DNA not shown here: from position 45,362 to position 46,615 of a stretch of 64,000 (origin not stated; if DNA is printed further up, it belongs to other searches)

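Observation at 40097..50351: Sulfatase-flanked sugar ABC importer locus with reductase and dehydratase: candidate sulfated-sugar catabolic module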

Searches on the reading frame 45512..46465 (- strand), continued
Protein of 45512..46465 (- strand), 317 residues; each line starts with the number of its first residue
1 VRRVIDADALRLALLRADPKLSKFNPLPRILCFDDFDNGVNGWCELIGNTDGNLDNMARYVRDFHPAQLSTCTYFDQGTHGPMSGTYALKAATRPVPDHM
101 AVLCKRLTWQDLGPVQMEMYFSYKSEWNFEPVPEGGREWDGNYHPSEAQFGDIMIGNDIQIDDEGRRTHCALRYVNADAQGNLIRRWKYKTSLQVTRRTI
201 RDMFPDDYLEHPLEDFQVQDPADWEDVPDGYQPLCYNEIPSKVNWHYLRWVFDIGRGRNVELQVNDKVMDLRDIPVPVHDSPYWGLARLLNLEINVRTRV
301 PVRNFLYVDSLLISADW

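Call 50: search_protein_families(library=pfam, proteins=[L064:17772-18956:+, L083:8470-9966:+, L032:12979-14523:+, L079:267-1127:+, L052:5571-6848:+, L051:6595-8310:+, L052:2518-3234:+, L065:15742-18867:+, L031:8292-9953:+, L036:5737-7797:+], max_evalue=0.00001)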
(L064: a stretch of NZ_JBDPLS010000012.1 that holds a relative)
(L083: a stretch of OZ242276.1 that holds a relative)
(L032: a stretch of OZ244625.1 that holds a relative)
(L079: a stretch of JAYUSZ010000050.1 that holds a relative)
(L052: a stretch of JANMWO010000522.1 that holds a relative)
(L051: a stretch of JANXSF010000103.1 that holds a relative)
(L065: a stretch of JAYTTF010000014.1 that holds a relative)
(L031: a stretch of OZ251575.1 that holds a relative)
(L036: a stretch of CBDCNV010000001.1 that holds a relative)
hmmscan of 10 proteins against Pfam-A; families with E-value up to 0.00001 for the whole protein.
L064:17772-18956:+ (394 aa): 1 family
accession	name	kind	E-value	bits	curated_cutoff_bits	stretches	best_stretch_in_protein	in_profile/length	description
PF13091.12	PLDc_2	-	3.6e-21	75.8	27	2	275-383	25-131/132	PLD-like domain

L083:8470-9966:+ (498 aa): 1 family
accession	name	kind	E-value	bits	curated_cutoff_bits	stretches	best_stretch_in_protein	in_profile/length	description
PF00474.23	SSF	-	1.8e-48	165.9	22.8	1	44-442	1-405/406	Sodium:solute symporter family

L032:12979-14523:+ (514 aa): 0 families

L079:267-1127:+ (286 aa): 3 families
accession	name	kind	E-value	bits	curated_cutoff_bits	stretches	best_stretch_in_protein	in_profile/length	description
PF20434.5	BD-FAE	-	7.8e-25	88.1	26.8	1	50-241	4-212/215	BD-FAE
PF07859.19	Abhydrolase_3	-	1.2e-18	68.1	25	1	65-263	6-208/210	alpha/beta hydrolase fold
PF00326.27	Peptidase_S9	-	5.6e-12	46.1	22.6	1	107-265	44-191/213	Prolyl oligopeptidase family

L052:5571-6848:+ (425 aa): 3 families
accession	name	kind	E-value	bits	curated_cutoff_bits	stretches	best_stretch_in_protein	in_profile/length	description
PF16576.10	HlyD_D23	-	5.8e-17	62.1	30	1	68-325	8-214/214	Barrel-sandwich domain of CusB or HlyD membrane-fusion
PF13437.12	HlyD_3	-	2.1e-12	48.2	22.2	1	216-315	2-96/106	HlyD family secretion protein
PF13533.13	Biotin_lipoyl_2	-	3.7e-08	33.4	29.8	1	79-109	2-32/32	Biotin-lipoyl like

L051:6595-8310:+ (571 aa): 3 families
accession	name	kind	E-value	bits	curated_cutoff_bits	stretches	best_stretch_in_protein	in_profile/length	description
PF05199.19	GMC_oxred_C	-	9.5e-19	68.8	24.6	1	442-554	12-138/139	GMC oxidoreductase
PF00732.25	GMC_oxred_N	-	1.1e-13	52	23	1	28-308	14-200/218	GMC oxidoreductase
PF00890.30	FAD_binding_2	-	3.5e-07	30.2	20.4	0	12-43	1-32/414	FAD binding domain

L052:2518-3234:+ (238 aa): 1 family
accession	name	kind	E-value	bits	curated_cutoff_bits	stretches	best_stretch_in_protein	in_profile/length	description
PF13618.11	Gluconate_2-dh3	-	2.4e-25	89.9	23.4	1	67-213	2-126/135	Gluconate 2-dehydrogenase subunit 3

L065:15742-18867:+ (1041 aa): 2 families
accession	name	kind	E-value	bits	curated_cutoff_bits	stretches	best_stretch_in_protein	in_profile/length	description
PF00873.25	ACR_tran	-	8.3e-301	1000.8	28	1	3-1017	1-1019/1021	AcrB/AcrD/AcrF family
PF03176.21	MMPL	-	1.8e-06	27.6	20.5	1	338-493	143-300/333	MMPL family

L031:8292-9953:+ (553 aa): 1 family
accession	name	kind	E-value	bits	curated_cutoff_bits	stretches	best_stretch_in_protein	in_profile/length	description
PF13088.12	BNR_2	-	9.5e-16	58.4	31.4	1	45-295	3-227/277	BNR repeat-like domain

L036:5737-7797:+ (686 aa): 1 family
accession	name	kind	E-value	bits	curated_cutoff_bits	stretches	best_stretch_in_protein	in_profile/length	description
PF00496.27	SBP_bac_5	-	3.4e-65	221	32.4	1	136-566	1-356/368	Bacterial extracellular solute-binding proteins, family 5 Middle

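Call 61: search_protein_families(library=pfam, proteins=[L009:5594-7345:+, L009:7339-8766:+, L008:6310-7705:+, L025:8982-9998:+, L025:14105-15154:+, L038:11355-13580:+, L016:13315-15060:+, L011:6989-8137:+, L011:8264-9532:+, L011:9533-11935:+], max_evalue=0.0001)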
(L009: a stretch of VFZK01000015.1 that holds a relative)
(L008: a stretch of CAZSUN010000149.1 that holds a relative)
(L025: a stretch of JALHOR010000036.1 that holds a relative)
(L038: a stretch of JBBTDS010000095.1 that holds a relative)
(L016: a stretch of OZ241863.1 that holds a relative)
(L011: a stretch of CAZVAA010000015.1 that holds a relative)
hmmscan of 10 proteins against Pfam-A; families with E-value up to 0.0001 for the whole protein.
L009:5594-7345:+ (583 aa): 0 families

L009:7339-8766:+ (475 aa): 1 family
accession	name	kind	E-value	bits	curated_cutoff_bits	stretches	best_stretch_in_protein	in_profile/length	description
PF13088.12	BNR_2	-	2.4e-20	73.5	31.4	1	172-395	77-258/277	BNR repeat-like domain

L008:6310-7705:+ (465 aa): 2 families
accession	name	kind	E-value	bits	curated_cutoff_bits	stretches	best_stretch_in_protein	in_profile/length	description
PF06964.18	Alpha-L-AF_C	-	1.6e-14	54.9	27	1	295-465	1-136/165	Alpha-L-arabinofuranosidase C-terminal domain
PF22848.2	ASD1_dom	-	1.7e-05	24.9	22.2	1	65-135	7-82/239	Alpha-L-arabinofuranosidase 1 domain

L025:8982-9998:+ (338 aa): 3 families
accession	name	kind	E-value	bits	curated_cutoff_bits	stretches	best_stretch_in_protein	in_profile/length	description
PF01408.29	GFO_IDH_MocA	-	6.1e-25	88.7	24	1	3-119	1-120/120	Oxidoreductase family, NAD-binding Rossmann fold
PF02894.22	GFO_IDH_MocA_C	-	2.7e-17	63.7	22.9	1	133-326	3-216/218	Oxidoreductase family, C-terminal alpha/beta domain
PF22725.1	GFO_IDH_MocA_C3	-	8e-16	58.6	27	1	129-247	3-119/124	GFO/IDH/MocA C-terminal domain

L025:14105-15154:+ (349 aa): 2 families
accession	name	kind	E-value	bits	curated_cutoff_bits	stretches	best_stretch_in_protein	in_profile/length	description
PF03786.19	UxuA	-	7.1e-129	430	23.7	1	2-342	1-350/352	D-mannonate dehydratase (UxuA)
PF01261.30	AP_endonuc_2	-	3.5e-12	47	31.1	1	167-306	93-225/249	Xylose isomerase-like TIM barrel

L038:11355-13580:+ (741 aa): 1 family
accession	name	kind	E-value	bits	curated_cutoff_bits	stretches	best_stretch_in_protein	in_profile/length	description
PF19313.5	DUF5916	-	5.1e-15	55.7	22.6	1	230-337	5-94/572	Domain of unknown function (DUF5916)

L016:13315-15060:+ (581 aa): 3 families
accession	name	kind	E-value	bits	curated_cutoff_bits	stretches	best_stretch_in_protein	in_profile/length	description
PF13517.12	FG-GAP_3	-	1.3e-44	151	26.9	5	133-194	1-60/61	FG-GAP-like repeat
PF01839.29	FG-GAP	-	4.3e-18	65.2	22.1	0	264-285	4-25/37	FG-GAP repeat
PF07593.17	UnbV_ASPIC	-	4.3e-15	55.8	23.4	1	506-570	1-65/68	ASPIC and UnbV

L011:6989-8137:+ (382 aa): 3 families
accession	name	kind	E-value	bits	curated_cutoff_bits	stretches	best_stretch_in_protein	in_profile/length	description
PF01408.29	GFO_IDH_MocA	-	1.6e-16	61.5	24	1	7-121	2-112/120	Oxidoreductase family, NAD-binding Rossmann fold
PF02894.22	GFO_IDH_MocA_C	-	5.1e-15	56.3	22.9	1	144-348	3-217/218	Oxidoreductase family, C-terminal alpha/beta domain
PF22725.1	GFO_IDH_MocA_C3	-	1.5e-13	51.2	27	1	139-264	2-123/124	GFO/IDH/MocA C-terminal domain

L011:8264-9532:+ (422 aa): 0 families

L011:9533-11935:+ (800 aa): 1 family
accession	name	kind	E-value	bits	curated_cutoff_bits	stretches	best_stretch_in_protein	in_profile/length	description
PF13476.12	AAA_23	-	7.3e-05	23.9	27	1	41-320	17-197/201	AAA domain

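Call 62: search_protein_families(library=pfam, proteins=[L034:2666-3613:+, L034:3610-4725:+, L034:4858-5568:+, L034:5729-8299:+, L060:12178-12708:+, L060:12705-13322:+, L060:13348-14391:+, L020:7763-8672:+, L010:12203-13027:+, L030:4726-5766:+], max_evalue=0.0001)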
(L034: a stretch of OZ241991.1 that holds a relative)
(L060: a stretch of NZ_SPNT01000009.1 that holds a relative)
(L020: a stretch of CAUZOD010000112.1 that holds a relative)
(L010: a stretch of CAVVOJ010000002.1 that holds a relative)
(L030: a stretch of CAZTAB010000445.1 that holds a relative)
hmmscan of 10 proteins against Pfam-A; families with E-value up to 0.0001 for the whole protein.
L034:2666-3613:+ (315 aa): 5 families
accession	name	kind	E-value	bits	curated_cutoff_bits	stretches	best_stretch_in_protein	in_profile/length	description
PF00448.28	SRP54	-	7.2e-76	254.6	22.7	1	113-313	1-195/196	SRP54-type protein, GTPase domain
PF02881.24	SRP54_N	-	1.2e-14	54.6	22.4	1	29-93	1-73/75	SRP54-type protein, helical bundle domain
PF13401.12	AAA_22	-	2.8e-07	31.3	27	1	114-222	6-109/130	AAA domain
PF13604.12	AAA_30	-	9.4e-07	29.2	27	1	113-233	18-126/191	AAA domain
PF13191.12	AAA_16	-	2.5e-06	28.5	32.6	1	112-242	24-141/167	AAA ATPase domain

L034:3610-4725:+ (371 aa): 3 families
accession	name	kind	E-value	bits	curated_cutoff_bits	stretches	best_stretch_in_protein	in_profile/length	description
PF01872.23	RibD_C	-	1.6e-42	146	24.1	1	151-353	1-188/197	RibD C-terminal domain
PF00383.29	dCMP_cyt_deam_1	-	2.6e-12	46.9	25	1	4-101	3-100/102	Cytidine and deoxycytidylate deaminase zinc-binding region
PF14437.12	MafB19-deam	-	4.1e-06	27.2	27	1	50-115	49-113/142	MafB19-like deaminase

L034:4858-5568:+ (236 aa): 1 family
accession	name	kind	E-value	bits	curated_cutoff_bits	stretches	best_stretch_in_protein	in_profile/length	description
PF00677.23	Lum_binding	-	1.6e-46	156.6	27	2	121-205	2-86/86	Lumazine binding domain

L034:5729-8299:+ (856 aa): 3 families
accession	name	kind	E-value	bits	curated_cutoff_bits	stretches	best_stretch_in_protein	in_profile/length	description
PF07587.16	PSD1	-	2e-91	306.2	28.5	1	556-813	1-243/244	Protein of unknown function (DUF1553)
PF07583.16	PSCyt2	-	1.2e-80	270.8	29.8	1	170-375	1-207/209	Protein of unknown function (DUF1549)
PF07635.16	PSCyt1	-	6.4e-16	59.1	22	1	45-104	1-59/59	Planctomycete cytochrome C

L060:12178-12708:+ (176 aa): 1 family
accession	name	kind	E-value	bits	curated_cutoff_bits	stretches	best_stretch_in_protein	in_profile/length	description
PF02075.23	RuvC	-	2.9e-44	151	22.2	1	9-156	1-148/148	Crossover junction endodeoxyribonuclease RuvC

L060:12705-13322:+ (205 aa): 4 families
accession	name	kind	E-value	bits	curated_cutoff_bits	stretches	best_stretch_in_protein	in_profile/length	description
PF01330.27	RuvA_N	-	9.6e-20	70.9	23.6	1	1-62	1-61/61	RuvA N terminal domain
PF14520.12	HHH_5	-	2.2e-15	57.3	27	1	72-129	1-56/57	Helix-hairpin-helix domain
PF07499.19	RuvA_C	-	4.2e-12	46.8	24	1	158-203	3-46/47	RuvA, C-terminal domain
PF00633.29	HHH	-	7.4e-06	26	24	0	114-125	17-28/30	Helix-hairpin-helix motif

L060:13348-14391:+ (347 aa): 9 families
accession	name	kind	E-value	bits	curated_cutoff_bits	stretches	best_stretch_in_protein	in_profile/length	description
PF05496.18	RuvB_N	-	4.5e-79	264.2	27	1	21-179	1-159/159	Holliday junction DNA helicase RuvB P-loop domain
PF17864.7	AAA_lid_4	-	1.6e-30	105.1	27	1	182-255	1-74/74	RuvB AAA lid domain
PF05491.19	RuvB_C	-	8.1e-27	93.4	24.7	1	257-326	2-71/72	RuvB C-terminal winged helix domain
PF00004.35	AAA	-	7.7e-22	78.6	21.2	1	56-177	1-127/131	ATPase family associated with various cellular activities (AAA)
PF07728.20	AAA_5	-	1.6e-10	41.6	22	0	97-173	59-139/139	AAA domain (dynein-related subfamily)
PF01078.27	Mg_chelatase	-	1.9e-06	27.9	20.3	0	26-74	2-43/207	Magnesium chelatase, subunit ChlI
PF06068.19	TIP49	-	6.8e-06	25.9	23.8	1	26-85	23-84/347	TIP49 P-loop domain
PF13173.12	AAA_14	-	5.2e-05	23.7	27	0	56-130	5-88/129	AAA domain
PF07726.17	AAA_3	-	7.4e-05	23.1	27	0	55-82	1-28/131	ATPase family associated with various cellular activities (AAA)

L020:7763-8672:+ (303 aa): 0 families

L010:12203-13027:+ (274 aa): 1 family
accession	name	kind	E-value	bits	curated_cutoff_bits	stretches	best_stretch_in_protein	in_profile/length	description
PF08240.17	ADH_N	-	3.1e-30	104.9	23.5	1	20-138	1-104/104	Alcohol dehydrogenase GroES-like domain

L030:4726-5766:+ (346 aa): 4 families
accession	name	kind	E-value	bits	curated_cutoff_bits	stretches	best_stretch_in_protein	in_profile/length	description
PF01408.29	GFO_IDH_MocA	-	8.5e-18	65.6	24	1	8-122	5-119/120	Oxidoreductase family, NAD-binding Rossmann fold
PF22725.1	GFO_IDH_MocA_C3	-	6.6e-11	42.7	27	1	132-250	2-122/124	GFO/IDH/MocA C-terminal domain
PF03447.22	NAD_binding_3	-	2.4e-07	31.9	24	1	10-97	1-90/116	Homoserine dehydrogenase, NAD binding domain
PF02894.22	GFO_IDH_MocA_C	-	3.7e-05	24.1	22.9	1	135-231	1-109/218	Oxidoreductase family, C-terminal alpha/beta domain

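Call 67: search_protein_families(library=pfam, proteins=[L066:5697-7094:+, L066:7088-8194:-, L075:8559-9584:-, L062:7345-8613:-, L062:9273-9743:+, L036:11621-12913:+, L036:12939-13883:+, L035:11603-13078:+, L074:2725-5742:+, L081:7035-9950:+], max_evalue=0.0001)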
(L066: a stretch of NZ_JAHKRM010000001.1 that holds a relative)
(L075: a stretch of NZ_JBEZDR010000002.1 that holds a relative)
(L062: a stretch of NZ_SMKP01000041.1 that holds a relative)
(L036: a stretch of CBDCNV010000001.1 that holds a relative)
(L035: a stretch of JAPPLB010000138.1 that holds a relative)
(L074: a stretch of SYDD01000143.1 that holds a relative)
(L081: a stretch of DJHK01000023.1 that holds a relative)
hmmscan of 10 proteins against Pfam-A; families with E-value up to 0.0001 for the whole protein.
L066:5697-7094:+ (465 aa): 1 family
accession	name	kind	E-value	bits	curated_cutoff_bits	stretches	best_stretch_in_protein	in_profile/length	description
PF05108.18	T7SS_ESX1_EccB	-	2.8e-93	313.6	27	1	4-455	5-466/474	Type VII secretion system ESX-1, transport TM domain B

L066:7088-8194:- (368 aa): 2 families
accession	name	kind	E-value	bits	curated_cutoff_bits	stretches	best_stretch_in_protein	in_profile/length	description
PF01464.25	SLT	-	2.8e-12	46.7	21.3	1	277-353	15-87/117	Transglycosylase SLT domain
PF06013.18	WXG100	-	2.5e-05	24.9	27.3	1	37-107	16-86/86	Proteins of 100 residues with WXG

L075:8559-9584:- (341 aa): 0 families

L062:7345-8613:- (422 aa): 4 families
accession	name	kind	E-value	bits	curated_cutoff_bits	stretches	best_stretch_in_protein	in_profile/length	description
PF22725.1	GFO_IDH_MocA_C3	-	1.9e-23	83.2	27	1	181-315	2-124/124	GFO/IDH/MocA C-terminal domain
PF01408.29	GFO_IDH_MocA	-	6e-22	79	24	1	54-169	1-117/120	Oxidoreductase family, NAD-binding Rossmann fold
PF02894.22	GFO_IDH_MocA_C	-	7.4e-10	39.4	22.9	1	184-397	1-216/218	Oxidoreductase family, C-terminal alpha/beta domain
PF03447.22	NAD_binding_3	-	1.5e-09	39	24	1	60-168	1-113/116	Homoserine dehydrogenase, NAD binding domain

L062:9273-9743:+ (156 aa): 2 families
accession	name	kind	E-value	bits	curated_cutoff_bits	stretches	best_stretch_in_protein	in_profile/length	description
PF01243.27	PNPOx_N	-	6.7e-19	68.9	28.1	1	14-141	3-117/120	Pyridoxamine 5'-phosphate oxidase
PF12900.13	Pyridox_ox_2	-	4.8e-08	33.5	27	1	15-138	4-134/140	Pyridoxamine 5'-phosphate oxidase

L036:11621-12913:+ (430 aa): 0 families

L036:12939-13883:+ (314 aa): 1 family
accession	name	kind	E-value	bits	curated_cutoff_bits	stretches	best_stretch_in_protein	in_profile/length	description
PF00701.28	DHDPS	-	1.2e-20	73.8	22.1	1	9-300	2-285/289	Dihydrodipicolinate synthetase family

L035:11603-13078:+ (491 aa): 1 family
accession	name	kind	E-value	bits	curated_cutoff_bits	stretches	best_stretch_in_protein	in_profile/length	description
PF07394.17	DUF1501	-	2.4e-151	504.8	27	1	71-489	1-389/390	Protein of unknown function (DUF1501)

L074:2725-5742:+ (1005 aa): 3 families
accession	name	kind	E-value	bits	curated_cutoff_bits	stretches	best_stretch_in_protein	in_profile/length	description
PF13229.12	Beta_helix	-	9.8e-17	61.5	25.9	2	592-744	12-139/158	Right handed beta helix region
PF05048.19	NosD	-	8.6e-07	29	23.6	0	466-565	51-148/212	Periplasmic copper-binding protein (NosD)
PF25275.1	Golvesin_C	-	6.2e-05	23.5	31.6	0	895-992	29-125/132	Golvesin C-terminal domain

L081:7035-9950:+ (971 aa): 1 family
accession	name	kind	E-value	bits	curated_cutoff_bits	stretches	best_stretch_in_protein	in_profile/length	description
PF09586.16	YfhO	-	1.2e-11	44.2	28.5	0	890-937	787-834/835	Bacterial membrane protein YfhO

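Call 73: search_solved_structures(query=A1, max_evalue=10)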
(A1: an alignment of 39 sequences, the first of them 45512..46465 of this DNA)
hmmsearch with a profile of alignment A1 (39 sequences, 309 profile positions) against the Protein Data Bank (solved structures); distinct sequences matched with E-value up to 10: 1.
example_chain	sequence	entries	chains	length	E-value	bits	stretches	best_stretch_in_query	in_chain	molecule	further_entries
4nn2_A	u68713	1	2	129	0.57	12.4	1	141-197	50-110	PHD finger protein 6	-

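Call 75: search_dna_similar(query=window:45512-46465:-, collection=plasmids, mode=protein, max_rows=30)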
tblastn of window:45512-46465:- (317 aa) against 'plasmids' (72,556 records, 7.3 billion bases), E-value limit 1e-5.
Records with a match: 7; places in all: 7; records where one place covers at least 80% of the query: 7.
Best place of each record, by identity: <60% 7.
By first word of the organism name: Rhizobium 2; Chelatococcus 2; Nonomuraea 1; Terrarubrum 1; Roseomonas 1.
By predicted mobility (MOB-suite, as given by PLSDB): non-mobilizable 6; conjugative 1.
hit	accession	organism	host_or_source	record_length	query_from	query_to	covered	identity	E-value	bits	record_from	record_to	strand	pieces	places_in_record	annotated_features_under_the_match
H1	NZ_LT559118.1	Nonomuraea gerenzanensis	-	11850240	21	317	94%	45.5%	3e-75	258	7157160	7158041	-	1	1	none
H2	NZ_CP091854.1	Terrarubrum flagellatum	cell culture,forest soil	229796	19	317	94%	38.1%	2e-47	178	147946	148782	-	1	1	DUF6772 family protein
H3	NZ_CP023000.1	Rhizobium sp. 11515TR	Cell culture,agricultural soil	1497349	19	317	94%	36.7%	3e-47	177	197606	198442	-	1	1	record has no annotation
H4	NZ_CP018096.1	Chelatococcus daeguensis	sigle cell,power plant biotrickling ...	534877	19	317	94%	35.7%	5e-42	162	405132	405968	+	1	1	DUF6772 family protein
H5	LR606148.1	Rhizobium sp. Q54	paddy soil contaminated with arsenic ...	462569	19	317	94%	35.1%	1e-43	166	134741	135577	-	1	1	hypothetical protein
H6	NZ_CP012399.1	Chelatococcus sp. CO-6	whole organism,Shengli Oilfield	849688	19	317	94%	34.1%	8e-41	158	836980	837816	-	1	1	DUF6772 family protein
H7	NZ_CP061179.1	Roseomonas haemaphysalidis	tick,pure culture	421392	19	317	94%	33.3%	1e-39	155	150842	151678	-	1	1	DUF6772 family protein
